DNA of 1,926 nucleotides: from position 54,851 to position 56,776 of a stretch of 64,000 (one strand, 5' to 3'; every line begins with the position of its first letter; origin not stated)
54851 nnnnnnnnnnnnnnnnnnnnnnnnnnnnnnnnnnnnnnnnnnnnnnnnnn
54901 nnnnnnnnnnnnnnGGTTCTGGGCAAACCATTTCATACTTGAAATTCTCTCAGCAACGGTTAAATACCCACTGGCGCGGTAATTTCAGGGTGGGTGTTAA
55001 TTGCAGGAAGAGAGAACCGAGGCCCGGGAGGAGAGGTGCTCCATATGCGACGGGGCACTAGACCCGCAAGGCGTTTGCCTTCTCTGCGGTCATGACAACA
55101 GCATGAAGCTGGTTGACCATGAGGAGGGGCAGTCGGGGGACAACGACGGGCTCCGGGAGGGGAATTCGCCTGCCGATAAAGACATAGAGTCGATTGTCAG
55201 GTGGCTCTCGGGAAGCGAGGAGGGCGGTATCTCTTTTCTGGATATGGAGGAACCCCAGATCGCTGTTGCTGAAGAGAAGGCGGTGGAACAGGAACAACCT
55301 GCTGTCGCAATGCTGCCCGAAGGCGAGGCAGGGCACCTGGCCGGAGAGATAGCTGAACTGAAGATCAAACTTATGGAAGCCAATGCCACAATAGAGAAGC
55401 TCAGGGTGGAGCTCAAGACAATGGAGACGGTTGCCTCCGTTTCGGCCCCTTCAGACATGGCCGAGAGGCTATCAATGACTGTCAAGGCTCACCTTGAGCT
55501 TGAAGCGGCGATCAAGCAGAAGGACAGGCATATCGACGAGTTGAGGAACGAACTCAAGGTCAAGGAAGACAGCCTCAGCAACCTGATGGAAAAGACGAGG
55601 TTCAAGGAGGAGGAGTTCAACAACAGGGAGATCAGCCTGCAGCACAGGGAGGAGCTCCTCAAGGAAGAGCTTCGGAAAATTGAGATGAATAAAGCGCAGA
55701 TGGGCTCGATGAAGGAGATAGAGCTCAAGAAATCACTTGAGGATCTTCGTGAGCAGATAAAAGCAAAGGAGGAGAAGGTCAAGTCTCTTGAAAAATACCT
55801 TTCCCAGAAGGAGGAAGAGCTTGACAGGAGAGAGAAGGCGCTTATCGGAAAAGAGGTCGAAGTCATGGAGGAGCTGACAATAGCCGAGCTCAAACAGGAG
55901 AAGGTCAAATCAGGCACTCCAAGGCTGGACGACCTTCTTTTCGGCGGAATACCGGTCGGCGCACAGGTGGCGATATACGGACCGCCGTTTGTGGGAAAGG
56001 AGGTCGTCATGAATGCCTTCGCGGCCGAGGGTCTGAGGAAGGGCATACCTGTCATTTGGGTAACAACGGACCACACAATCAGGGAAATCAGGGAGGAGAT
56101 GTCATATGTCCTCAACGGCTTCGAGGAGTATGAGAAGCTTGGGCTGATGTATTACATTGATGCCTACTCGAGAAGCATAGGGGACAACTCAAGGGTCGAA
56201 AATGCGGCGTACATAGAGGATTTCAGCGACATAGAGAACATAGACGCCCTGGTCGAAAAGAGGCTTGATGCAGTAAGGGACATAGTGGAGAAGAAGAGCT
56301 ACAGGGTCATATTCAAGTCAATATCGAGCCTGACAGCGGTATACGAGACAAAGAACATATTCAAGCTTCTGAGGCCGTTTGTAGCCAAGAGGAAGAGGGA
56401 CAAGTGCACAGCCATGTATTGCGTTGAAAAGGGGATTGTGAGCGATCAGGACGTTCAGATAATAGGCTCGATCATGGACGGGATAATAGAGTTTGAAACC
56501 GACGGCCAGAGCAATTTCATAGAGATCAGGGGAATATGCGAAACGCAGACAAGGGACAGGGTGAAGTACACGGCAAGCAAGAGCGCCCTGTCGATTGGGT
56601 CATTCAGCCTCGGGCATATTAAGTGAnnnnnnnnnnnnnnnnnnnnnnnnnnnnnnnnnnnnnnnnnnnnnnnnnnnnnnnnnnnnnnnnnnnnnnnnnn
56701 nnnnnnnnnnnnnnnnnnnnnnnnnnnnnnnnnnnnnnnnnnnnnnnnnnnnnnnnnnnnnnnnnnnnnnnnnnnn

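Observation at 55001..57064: Zinc-ribbon/coiled-coil/KaiC-like protein with degenerate Walker A, abutting a convergent hypothetical gene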

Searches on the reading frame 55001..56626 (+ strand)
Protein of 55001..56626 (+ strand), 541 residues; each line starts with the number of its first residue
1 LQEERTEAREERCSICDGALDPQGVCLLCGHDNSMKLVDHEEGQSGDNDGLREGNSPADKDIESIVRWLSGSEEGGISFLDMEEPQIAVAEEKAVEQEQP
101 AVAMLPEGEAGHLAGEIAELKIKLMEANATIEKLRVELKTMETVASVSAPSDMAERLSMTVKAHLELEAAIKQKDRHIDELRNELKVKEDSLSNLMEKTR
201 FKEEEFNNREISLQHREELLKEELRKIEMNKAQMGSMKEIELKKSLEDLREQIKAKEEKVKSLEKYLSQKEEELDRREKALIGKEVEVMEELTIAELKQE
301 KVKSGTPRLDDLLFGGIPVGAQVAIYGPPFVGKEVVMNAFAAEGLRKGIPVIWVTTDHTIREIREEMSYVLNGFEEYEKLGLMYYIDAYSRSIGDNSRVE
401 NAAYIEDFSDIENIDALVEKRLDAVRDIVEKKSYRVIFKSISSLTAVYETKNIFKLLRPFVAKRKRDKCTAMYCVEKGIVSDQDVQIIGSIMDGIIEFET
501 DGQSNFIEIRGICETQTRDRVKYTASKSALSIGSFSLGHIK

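Call 3: search_protein_families(library=pfam, proteins=[window:55001-56626:+], max_evalue=0.1)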
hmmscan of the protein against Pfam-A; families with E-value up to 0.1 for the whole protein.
window:55001-56626:+ (541 aa): 12 families
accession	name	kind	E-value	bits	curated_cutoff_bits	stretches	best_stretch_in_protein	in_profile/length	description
PF06745.19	ATPase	-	3.2e-19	69.6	26.6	1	302-502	1-191/231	KaiC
PF05625.17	PAXNEB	-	1e-05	25.2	28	1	302-367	19-85/366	PAXNEB protein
PF24336.1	DUF7504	-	1.3e-05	26.2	27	1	354-497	35-178/179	Family of unknown function (DUF7504)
PF14417.12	MEDS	-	0.0006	20.1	29.8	1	337-389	17-72/161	MEDS: MEthanogen/methylotroph, DcmR Sensory domain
PF00154.27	RecA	-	0.0088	16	27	1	288-360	19-92/262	recA bacterial DNA recombination protein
PF01695.23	IstB_IS21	-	0.012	15.6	24.1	1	321-366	93-138/238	IstB-like ATP binding protein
PF16808.10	PKcGMP_CC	-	0.022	14.7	35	1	166-185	12-31/35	Coiled-coil N-terminus of cGMP-dependent protein kinase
PF23365.1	DUF7090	-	0.024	14.8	27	1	353-503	47-187/192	Family of unknown function (DUF7090)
PF12072.13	RNase_Y_N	-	0.024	14.5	32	0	242-303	62-123/201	RNase Y N-terminal region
PF12329.13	TMF_DNA_bd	-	0.03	14.7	35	0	166-228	2-67/74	TATA element modulatory factor 1 DNA binding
PF15619.11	Lebercilin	-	0.037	14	34.3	0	117-303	13-183/193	Ciliary protein causing Leber congenital amaurosis disease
PF06818.20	Fez1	-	0.055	14.4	34.4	0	114-216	9-106/199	Fez1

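Call 4: search_protein_families(library=ncbifam, proteins=[window:55001-56626:+], max_evalue=0.1)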
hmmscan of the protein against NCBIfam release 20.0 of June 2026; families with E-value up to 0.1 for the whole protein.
window:55001-56626:+ (541 aa): 17 families
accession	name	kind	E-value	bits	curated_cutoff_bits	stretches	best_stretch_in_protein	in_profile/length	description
TIGR03877.1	thermo_KaiC_1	hypoth_equivalog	1.9e-18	66.8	307.25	1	300-452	2-144/238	KaiC domain-containing protein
TIGR03881.1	KaiC_arch_4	hypoth_equivalog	1.3e-17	64.3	247.8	1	301-501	2-191/231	KaiC domain-containing protein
NF004723.0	PRK06067.1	subfamily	1.6e-09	37.7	194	1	295-498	9-194/243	flagellar accessory protein FlaH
NF006799.0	PRK09302.1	equivalog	6.2e-09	34.9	408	1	299-478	10-177/515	circadian clock protein KaiC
TIGR03880.1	KaiC_arch_3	hypoth_equivalog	1.3e-06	28.1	249.45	1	305-380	1-76/224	KaiC domain-containing protein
TIGR02169.1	SMC_prok_A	equivalog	0.00012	19.9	729.4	1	107-285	287-924/1165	chromosome segregation protein SMC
NF006861.0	PRK09361.1-1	equivalog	0.00015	21.4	278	1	299-358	2-61/235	DNA repair and recombination protein RadB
NF052589.1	ArlH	equivalog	0.0004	20.2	215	1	305-500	5-184/229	archaellum protein ArlH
TIGR03878.1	thermo_KaiC_2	hypoth_equivalog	0.00085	18.7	232.2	1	313-477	29-175/259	KaiC domain-containing protein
TIGR00416.1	sms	equivalog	0.0012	17.7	403.05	1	287-364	58-138/454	DNA repair protein RadA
NF052320.1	Cbp1_fam_LP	subfamily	0.0031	17.1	90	0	47-213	31-188/286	Cbp1 family collagen-binding glycoprotein adhesin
TIGR02012.1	tigrfam_recA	equivalog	0.0055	16.1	325.3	1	296-360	30-95/321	recombinase RecA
TIGR02655.1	circ_KaiC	equivalog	0.0069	15.1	546.25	1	301-453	2-141/484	circadian clock protein KaiC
TIGR02237.1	recomb_radB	equivalog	0.0076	16.1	172.4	1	309-357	1-49/210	DNA repair and recombination protein RadB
TIGR02168.1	SMC_prok_B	equivalog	0.0094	13.7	567.35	1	117-288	716-884/1181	chromosome segregation protein SMC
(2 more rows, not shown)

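Call 7: find_homologous_proteins(query=window:55001-56626:+)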
Query window:55001-56626:+ (541 aa): 253 proteins with E <= 0.001 among 8000 candidates; the best 120 are listed.
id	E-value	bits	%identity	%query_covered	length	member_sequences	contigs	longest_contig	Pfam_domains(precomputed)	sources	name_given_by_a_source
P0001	0.0e+0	1163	100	100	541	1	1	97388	PF06745.20,PF05625.18,PF24336.2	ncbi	-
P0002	1.9e-281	952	81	100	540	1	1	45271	PF06745.20,PF24336.2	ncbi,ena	-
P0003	4.9e-280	948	80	100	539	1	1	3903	PF06745.20,PF24336.2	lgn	-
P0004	6.1e-279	944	81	100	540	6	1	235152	PF06745.20,PF05625.18,PF24336.2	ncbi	-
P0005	6.2e-279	944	81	100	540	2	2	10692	PF06745.20,PF24336.2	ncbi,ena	-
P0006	4.3e-278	941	80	100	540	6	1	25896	PF06745.20,PF05625.18,PF24336.2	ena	-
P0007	1.5e-256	870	73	100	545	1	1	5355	PF06745.20,PF05625.18,PF24336.2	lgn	-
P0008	3.1e-254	863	74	100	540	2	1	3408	PF06745.20,PF24336.2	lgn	-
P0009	2.7e-246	836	71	100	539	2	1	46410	PF06745.20,PF24336.2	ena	-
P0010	1.8e-230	784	74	88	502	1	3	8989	PF06745.20,PF05625.18,PF24336.2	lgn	-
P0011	2.7e-230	784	69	97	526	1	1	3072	PF06745.20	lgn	-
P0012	7.2e-185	634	57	99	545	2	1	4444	PF06745.20,PF05625.18,PF24336.2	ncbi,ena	-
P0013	2.0e-183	629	56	98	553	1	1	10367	PF06745.20,PF05625.18,PF24336.2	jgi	jgi:KaiC/GvpD/RAD55 family RecA-like ATPase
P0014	3.6e-183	628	56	98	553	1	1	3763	PF06745.20,PF05625.18,PF24336.2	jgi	jgi:KaiC/GvpD/RAD55 family RecA-like ATPase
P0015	8.4e-183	627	56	98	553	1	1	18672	PF06745.20,PF05625.18,PF24336.2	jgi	jgi:KaiC/GvpD/RAD55 family RecA-like ATPase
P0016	1.3e-181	623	56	100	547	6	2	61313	PF06745.20,PF24336.2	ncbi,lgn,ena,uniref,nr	ncbi:MAG: hypothetical protein J9259_05580 [Thermoplasmata archaeon YP2-bin.285]|uniref:KaiC-like do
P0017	5.8e-177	608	55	100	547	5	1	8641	PF06745.20,PF24336.2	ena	-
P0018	7.7e-177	607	55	98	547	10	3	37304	PF06745.20,PF24336.2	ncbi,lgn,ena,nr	ncbi:MAG: recombinase RecA [Thermoplasmata archaeon]|nr:recombinase RecA [Candidatus Sysuiplasma aci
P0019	9.7e-177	607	59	89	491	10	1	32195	PF06745.20,PF24336.2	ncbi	-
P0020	2.9e-173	595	55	98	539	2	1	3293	PF06745.20,PF05625.18,PF24336.2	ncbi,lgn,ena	-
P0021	9.9e-155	534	64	69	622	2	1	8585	PF06745.20,PF05625.18,PF24336.2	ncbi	-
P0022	1.6e-154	534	50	96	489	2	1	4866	PF06745.20,PF05625.18,PF24336.2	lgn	-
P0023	9.3e-149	515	71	60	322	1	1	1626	PF06745.20,PF05625.18,PF24336.2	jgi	jgi:KaiC/GvpD/RAD55 family RecA-like ATPase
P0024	2.5e-115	404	51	69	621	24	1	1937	PF06745.20,PF05625.18,PF24336.2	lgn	-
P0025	1.1e-113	399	48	73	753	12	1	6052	PF06745.20,PF23365.2,PF05625.18,PF24336.2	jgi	jgi:KaiC/GvpD/RAD55 family RecA-like ATPase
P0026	1.3e-113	399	51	69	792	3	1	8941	PF12826.14,PF06745.20,PF10391.16,PF23365.2,PF14520.13,PF05625.18,PF12836.14,PF00633.30,PF24336.2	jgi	jgi:KaiC/GvpD/RAD55 family RecA-like ATPase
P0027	2.5e-113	398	47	78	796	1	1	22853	PF12826.14,PF06745.20,PF10391.16,PF23365.2,PF14520.13,PF05625.18,PF12836.14,PF00633.30,PF24336.2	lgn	-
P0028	3.3e-113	397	46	79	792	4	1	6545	PF12826.14,PF06745.20,PF10391.16,PF23365.2,PF14520.13,PF05625.18,PF00633.30,PF24336.2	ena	-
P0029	6.3e-113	397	46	78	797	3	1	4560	PF12826.14,PF06745.20,PF10391.16,PF23365.2,PF14520.13,PF05625.18,PF12836.14,PF00633.30,PF24336.2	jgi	-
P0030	1.1e-112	396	45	82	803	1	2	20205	PF12826.14,PF06745.20,PF10391.16,PF23365.2,PF14520.13,PF05625.18,PF00633.30,PF24336.2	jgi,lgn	jgi:KaiC/GvpD/RAD55 family RecA-like ATPase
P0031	3.8e-112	394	47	79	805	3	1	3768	PF12826.14,PF06745.20,PF10391.16,PF23365.2,PF14520.13,PF05625.18,PF00633.30,PF24336.2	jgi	-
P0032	1.2e-111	392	46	80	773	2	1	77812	PF12826.14,PF06745.20,PF10391.16,PF23365.2,PF14520.13,PF05625.18,PF12836.14,PF27881.1,PF00633.30,PF24336.2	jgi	-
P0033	1.8e-111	392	47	80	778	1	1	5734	PF12826.14,PF06745.20,PF10391.16,PF23365.2,PF14520.13,PF05625.18,PF00633.30,PF24336.2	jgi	-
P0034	2.9e-111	391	49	69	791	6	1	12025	PF12826.14,PF06745.20,PF10391.16,PF23365.2,PF14520.13,PF05625.18,PF00633.30,PF24336.2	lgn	-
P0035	3.4e-111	391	43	82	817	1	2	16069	PF12826.14,PF06745.20,PF10391.16,PF23365.2,PF14520.13,PF05625.18,PF12836.14,PF00633.30,PF24336.2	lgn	-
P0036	1.3e-110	389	43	82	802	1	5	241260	PF12826.14,PF06745.20,PF23365.2,PF14520.13,PF05625.18,PF12836.14,PF00633.30,PF24336.2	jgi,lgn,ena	-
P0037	8.4e-110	386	49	69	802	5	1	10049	PF12826.14,PF06745.20,PF14520.13,PF05625.18,PF00633.30,PF24336.2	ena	-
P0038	9.3e-110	386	46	77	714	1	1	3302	PF06745.20,PF23365.2,PF05625.18,PF24336.2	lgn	-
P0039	1.4e-109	386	48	69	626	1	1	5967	PF06745.20,PF05625.18,PF24336.2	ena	-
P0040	1.5e-109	385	44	79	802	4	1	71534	PF12826.14,PF06745.20,PF23365.2,PF14520.13,PF05625.18,PF00633.30,PF24336.2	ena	-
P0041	7.6e-109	383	49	69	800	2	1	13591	PF12826.14,PF06745.20,PF10391.16,PF23365.2,PF14520.13,PF21999.3,PF05625.18,PF00633.30,PF24336.2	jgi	jgi:KaiC/GvpD/RAD55 family RecA-like ATPase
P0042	1.0e-108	383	48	69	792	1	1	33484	PF06745.20,PF10391.16,PF23365.2,PF14520.13,PF05625.18,PF00633.30,PF24336.2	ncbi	-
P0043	1.1e-108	383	45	77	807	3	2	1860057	PF12826.14,PF06745.20,PF23365.2,PF14520.13,PF05625.18,PF00633.30,PF24336.2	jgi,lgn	jgi:KaiC/GvpD/RAD55 family RecA-like ATPase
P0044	1.1e-108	383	49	69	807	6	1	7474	PF12826.14,PF06745.20,PF23365.2,PF14520.13,PF05625.18,PF12836.14,PF00633.30,PF24336.2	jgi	-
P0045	1.2e-108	382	45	79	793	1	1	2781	PF12826.14,PF06745.20,PF10391.16,PF23365.2,PF14520.13,PF05625.18,PF00633.30,PF24336.2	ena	-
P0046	2.3e-108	381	47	78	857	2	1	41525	PF06745.20,PF23365.2,PF14520.13,PF24336.2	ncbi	-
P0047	2.4e-108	381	47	78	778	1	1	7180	PF12826.14,PF06745.20,PF10391.16,PF23365.2,PF14520.13,PF21999.3,PF05625.18,PF00633.30,PF24336.2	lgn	-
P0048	4.3e-108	381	43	82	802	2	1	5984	PF12826.14,PF06745.20,PF10391.16,PF23365.2,PF14520.13,PF05625.18,PF12836.14,PF00633.30,PF24336.2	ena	-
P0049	9.7e-108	379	49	68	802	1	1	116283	PF12826.14,PF06745.20,PF10391.16,PF23365.2,PF14520.13,PF05625.18,PF12836.14,PF00633.30,PF24336.2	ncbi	-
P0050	1.1e-107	379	43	79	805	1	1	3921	PF12826.14,PF06745.20,PF10391.16,PF23365.2,PF14520.13,PF05625.18,PF00633.30,PF24336.2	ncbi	-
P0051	1.1e-107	379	43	84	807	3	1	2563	PF12826.14,PF06745.20,PF23365.2,PF14520.13,PF05625.18,PF00633.30,PF24336.2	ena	-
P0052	3.5e-107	378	45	79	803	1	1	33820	PF12826.14,PF06745.20,PF10391.16,PF23365.2,PF14520.13,PF05625.18,PF00633.30,PF24336.2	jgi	-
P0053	4.5e-107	377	45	79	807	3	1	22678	PF12826.14,PF06745.20,PF10391.16,PF23365.2,PF14520.13,PF05625.18,PF00633.30,PF24336.2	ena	-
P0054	5.7e-107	377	48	69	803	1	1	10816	PF12826.14,PF06745.20,PF10391.16,PF23365.2,PF14520.13,PF05625.18,PF12836.14,PF00633.30,PF24336.2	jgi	jgi:KaiC/GvpD/RAD55 family RecA-like ATPase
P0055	1.2e-106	376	48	69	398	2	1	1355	PF06745.20,PF23365.2,PF05625.18,PF24336.2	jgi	-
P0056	1.5e-106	375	49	70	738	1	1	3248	PF06745.20,PF23365.2,PF24336.2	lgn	-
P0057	2.7e-106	375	51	68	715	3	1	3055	PF06745.20,PF23365.2,PF24336.2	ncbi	-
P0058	5.0e-106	374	48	70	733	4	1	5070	PF06745.20,PF23365.2,PF24336.2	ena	-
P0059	1.4e-105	372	48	68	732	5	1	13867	PF06745.20,PF23365.2,PF24336.2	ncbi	-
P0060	1.5e-105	372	49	68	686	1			PF06745.20,PF23365.2,PF24336.2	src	-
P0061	1.8e-105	372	42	86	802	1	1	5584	PF12826.14,PF06745.20,PF23365.2,PF14520.13,PF05625.18,PF00633.30,PF24336.2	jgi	jgi:KaiC/GvpD/RAD55 family RecA-like ATPase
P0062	2.6e-105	371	38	98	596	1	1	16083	PF06745.20,PF23365.2,PF05625.18,PF23442.2,PF24336.2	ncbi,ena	-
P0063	3.9e-105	371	49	70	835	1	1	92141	PF06745.20,PF14520.13,PF24336.2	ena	-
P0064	1.3e-104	369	44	78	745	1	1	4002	PF06745.20,PF24336.2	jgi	-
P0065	1.4e-104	369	48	68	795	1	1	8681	PF12826.14,PF06745.20,PF10391.16,PF23365.2,PF14520.13,PF05625.18,PF00633.30,PF24336.2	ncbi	-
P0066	1.7e-104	369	49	69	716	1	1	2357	PF06745.20,PF23365.2,PF24336.2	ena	-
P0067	2.0e-104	368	49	70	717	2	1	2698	PF06745.20,PF23365.2,PF24336.2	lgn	-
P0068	2.7e-104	368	47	70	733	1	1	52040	PF06745.20,PF24336.2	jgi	jgi:KaiC/GvpD/RAD55 family RecA-like ATPase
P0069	2.8e-104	368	48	72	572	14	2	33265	PF06745.20,PF05625.18,PF23442.2,PF24336.2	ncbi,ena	-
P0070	4.0e-104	367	36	98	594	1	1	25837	PF06745.20,PF24336.2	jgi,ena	-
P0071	5.4e-104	367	36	98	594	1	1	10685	PF06745.20,PF24336.2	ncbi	-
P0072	7.4e-104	367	46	76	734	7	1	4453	PF06745.20,PF23365.2,PF24336.2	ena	-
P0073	7.6e-104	367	44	78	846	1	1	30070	PF12826.14,PF06745.20,PF14520.13,PF25453.2,PF00633.30,PF24336.2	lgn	-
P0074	8.8e-104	366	49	70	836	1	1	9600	PF06745.20,PF14520.13,PF24336.2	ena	-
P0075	1.1e-103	366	47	68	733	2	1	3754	PF06745.20,PF23365.2,PF24336.2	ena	-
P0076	1.3e-103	366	43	78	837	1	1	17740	PF06745.20,PF24336.2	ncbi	-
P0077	1.3e-103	366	44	79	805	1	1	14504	PF12826.14,PF06745.20,PF10391.16,PF23365.2,PF14520.13,PF05625.18,PF00633.30,PF24336.2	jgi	jgi:KaiC/GvpD/RAD55 family RecA-like ATPase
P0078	1.4e-103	366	46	76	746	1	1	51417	PF06745.20,PF23365.2,PF24336.2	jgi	jgi:KaiC/GvpD/RAD55 family RecA-like ATPase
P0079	1.7e-103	365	49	66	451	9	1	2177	PF06745.20,PF24336.2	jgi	-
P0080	1.9e-103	365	44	78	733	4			PF06745.20,PF24336.2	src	-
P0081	4.7e-103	364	41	85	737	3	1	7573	PF06745.20,PF23365.2,PF24336.2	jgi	-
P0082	4.9e-103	364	48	67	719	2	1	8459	PF06745.20,PF23365.2,PF24336.2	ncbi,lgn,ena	-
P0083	5.5e-103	364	45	79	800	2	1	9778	PF12826.14,PF06745.20,PF10391.16,PF23365.2,PF14520.13,PF00633.30,PF24336.2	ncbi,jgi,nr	ncbi:MAG: hypothetical protein DRN20_02525 [Thermoplasmata archaeon]|nr:MAG: hypothetical protein DR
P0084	5.7e-103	364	44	80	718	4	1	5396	PF06745.20,PF24336.2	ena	-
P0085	5.8e-103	364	50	68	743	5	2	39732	PF06745.20,PF24336.2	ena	-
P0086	5.8e-103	364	46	78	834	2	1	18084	PF06745.20,PF10391.16,PF23365.2,PF14520.13,PF24336.2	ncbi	-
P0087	6.3e-103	364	49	68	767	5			PF06745.20,PF23365.2,PF24336.2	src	-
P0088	7.7e-103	363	48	68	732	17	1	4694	PF06745.20,PF24336.2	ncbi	-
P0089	9.0e-103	363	49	68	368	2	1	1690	PF06745.20,PF23365.2,PF05625.18,PF24336.2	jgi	jgi:KaiC/GvpD/RAD55 family RecA-like ATPase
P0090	9.1e-103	363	49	63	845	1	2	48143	PF06745.20,PF14520.13,PF24336.2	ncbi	-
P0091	1.8e-102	362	46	70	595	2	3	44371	PF06745.20,PF05625.18,PF24336.2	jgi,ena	jgi:KaiC/GvpD/RAD55 family RecA-like ATPase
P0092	1.9e-102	362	43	81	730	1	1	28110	PF06745.20,PF24336.2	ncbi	ncbi:MAG: ATPase domain-containing protein [Thermoplasmata archaeon]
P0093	2.9e-102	361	48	68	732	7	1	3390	PF06745.20,PF23365.2,PF24336.2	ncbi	ncbi:MAG TPA: ATPase domain-containing protein [Thermoplasmata archaeon]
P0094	3.0e-102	361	49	69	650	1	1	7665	PF06745.20,PF23365.2,PF05625.18,PF24336.2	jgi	jgi:KaiC/GvpD/RAD55 family RecA-like ATPase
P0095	4.0e-102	361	42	85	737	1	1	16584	PF06745.20,PF23365.2,PF24336.2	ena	-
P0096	4.4e-102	361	47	70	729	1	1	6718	PF06745.20,PF24336.2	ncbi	-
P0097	4.6e-102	361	45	78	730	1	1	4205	PF06745.20,PF24336.2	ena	-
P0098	5.3e-102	360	44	79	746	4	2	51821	PF06745.20,PF23365.2,PF24336.2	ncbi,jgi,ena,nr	ncbi:MAG TPA: ATPase domain-containing protein [Thermoplasmata archaeon]|nr:ATPase domain-containing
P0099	5.7e-102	360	45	78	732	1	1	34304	PF06745.20,PF24336.2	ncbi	-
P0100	6.1e-102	360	43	89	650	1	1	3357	PF06745.20,PF23365.2,PF05625.18,PF24336.2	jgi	jgi:KaiC/GvpD/RAD55 family RecA-like ATPase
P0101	6.6e-102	360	45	78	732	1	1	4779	PF06745.20,PF24336.2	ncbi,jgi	-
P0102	6.6e-102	360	50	68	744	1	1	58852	PF06745.20,PF23365.2,PF24336.2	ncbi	-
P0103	9.1e-102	360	40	90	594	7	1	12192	PF06745.20,PF23365.2,PF05625.18,PF24336.2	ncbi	-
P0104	1.2e-101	359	45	76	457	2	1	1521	PF06745.20,PF23365.2,PF24336.2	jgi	-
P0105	1.3e-101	359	43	89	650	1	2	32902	PF06745.20,PF23365.2,PF05625.18,PF24336.2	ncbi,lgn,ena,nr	ncbi:MAG: hypothetical protein LUO84_02085 [Methanomassiliicoccales archaeon]|nr:hypothetical protei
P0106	1.4e-101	359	44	78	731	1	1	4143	PF06745.20,PF23365.2,PF24336.2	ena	-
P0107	1.4e-101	359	44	77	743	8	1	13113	PF06745.20,PF23365.2,PF24336.2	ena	-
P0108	1.8e-101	359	45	78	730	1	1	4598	PF06745.20,PF24336.2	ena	-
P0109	1.9e-101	359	45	78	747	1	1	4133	PF06745.20,PF23365.2,PF24336.2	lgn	-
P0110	2.0e-101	359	47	76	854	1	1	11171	PF12826.14,PF06745.20,PF23365.2,PF14520.13,PF24336.2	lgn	-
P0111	2.1e-101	358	43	83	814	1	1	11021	PF06745.20,PF23365.2,PF24336.2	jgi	jgi:KaiC/GvpD/RAD55 family RecA-like ATPase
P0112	2.2e-101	358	48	68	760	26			PF06745.20,PF24336.2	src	-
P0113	2.5e-101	358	49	68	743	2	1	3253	PF06745.20,PF23365.2,PF24336.2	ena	-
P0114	2.6e-101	358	43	79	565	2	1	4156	PF06745.20,PF23365.2,PF05625.18,PF24336.2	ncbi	-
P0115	3.0e-101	358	47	81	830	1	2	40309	PF12826.14,PF06745.20,PF10391.16,PF23365.2,PF14520.13,PF05625.18,PF24336.2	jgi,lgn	-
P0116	3.0e-101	358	47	70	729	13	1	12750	PF06745.20,PF24336.2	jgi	jgi:KaiC/GvpD/RAD55 family RecA-like ATPase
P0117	3.1e-101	358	45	76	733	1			PF06745.20,PF24336.2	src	-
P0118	3.4e-101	358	45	78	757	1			PF06745.20,PF24336.2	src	-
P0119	3.8e-101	358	45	78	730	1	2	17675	PF06745.20,PF24336.2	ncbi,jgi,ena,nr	ncbi:MAG: hypothetical protein E6K08_05200 [Methanobacteriota archaeon]|nr:MAG: hypothetical protein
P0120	7.4e-101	357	41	85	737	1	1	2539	PF06745.20,PF23365.2,PF24336.2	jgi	jgi:KaiC/GvpD/RAD55 family RecA-like ATPase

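Call 11: find_encoding_contigs(protein=P0016, flank=6000, max_places=2)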
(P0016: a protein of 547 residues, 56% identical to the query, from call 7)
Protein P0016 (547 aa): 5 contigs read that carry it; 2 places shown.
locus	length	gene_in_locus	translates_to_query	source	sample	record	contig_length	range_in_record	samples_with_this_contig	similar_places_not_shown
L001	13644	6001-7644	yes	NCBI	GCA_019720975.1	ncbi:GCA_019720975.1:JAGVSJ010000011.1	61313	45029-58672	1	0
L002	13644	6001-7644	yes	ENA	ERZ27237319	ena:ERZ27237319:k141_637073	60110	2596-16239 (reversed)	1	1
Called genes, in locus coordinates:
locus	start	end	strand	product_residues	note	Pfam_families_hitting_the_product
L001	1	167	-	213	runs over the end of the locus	PF11814:DUF3335, PF12385:Peptidase_C70 (faint)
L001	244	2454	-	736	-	PF02359:CDC48_N, PF02933:CDC48_2, PF00004:AAA, PF05496:RuvB_N (weak), PF13191:AAA_16, PF17862:AAA_lid_3, PF00004:AAA, PF17862:AAA_lid_3, +26 more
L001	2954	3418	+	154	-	-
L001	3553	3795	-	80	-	-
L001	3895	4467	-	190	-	PF13580:SIS_2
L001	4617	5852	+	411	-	PF01370:Epimerase, PF16363:GDP_Man_Dehyd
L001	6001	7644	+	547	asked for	PF06745:ATPase, PF24336:DUF7504 (weak)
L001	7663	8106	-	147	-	-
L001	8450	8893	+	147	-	PF21473:OB_Ssb-like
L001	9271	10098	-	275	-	-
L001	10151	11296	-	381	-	PF01546:Peptidase_M20, PF07687:M20_dimer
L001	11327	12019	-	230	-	PF12840:HTH_20 (faint), PF01022:HTH_5 (weak), PF12802:MarR_2 (weak), PF13412:HTH_24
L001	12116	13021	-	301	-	PF01384:PHO4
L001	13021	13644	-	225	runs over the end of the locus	PF01865:PhoU_div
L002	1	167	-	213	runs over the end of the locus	PF11814:DUF3335, PF12385:Peptidase_C70 (faint)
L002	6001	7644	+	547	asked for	PF06745:ATPase, PF24336:DUF7504 (weak)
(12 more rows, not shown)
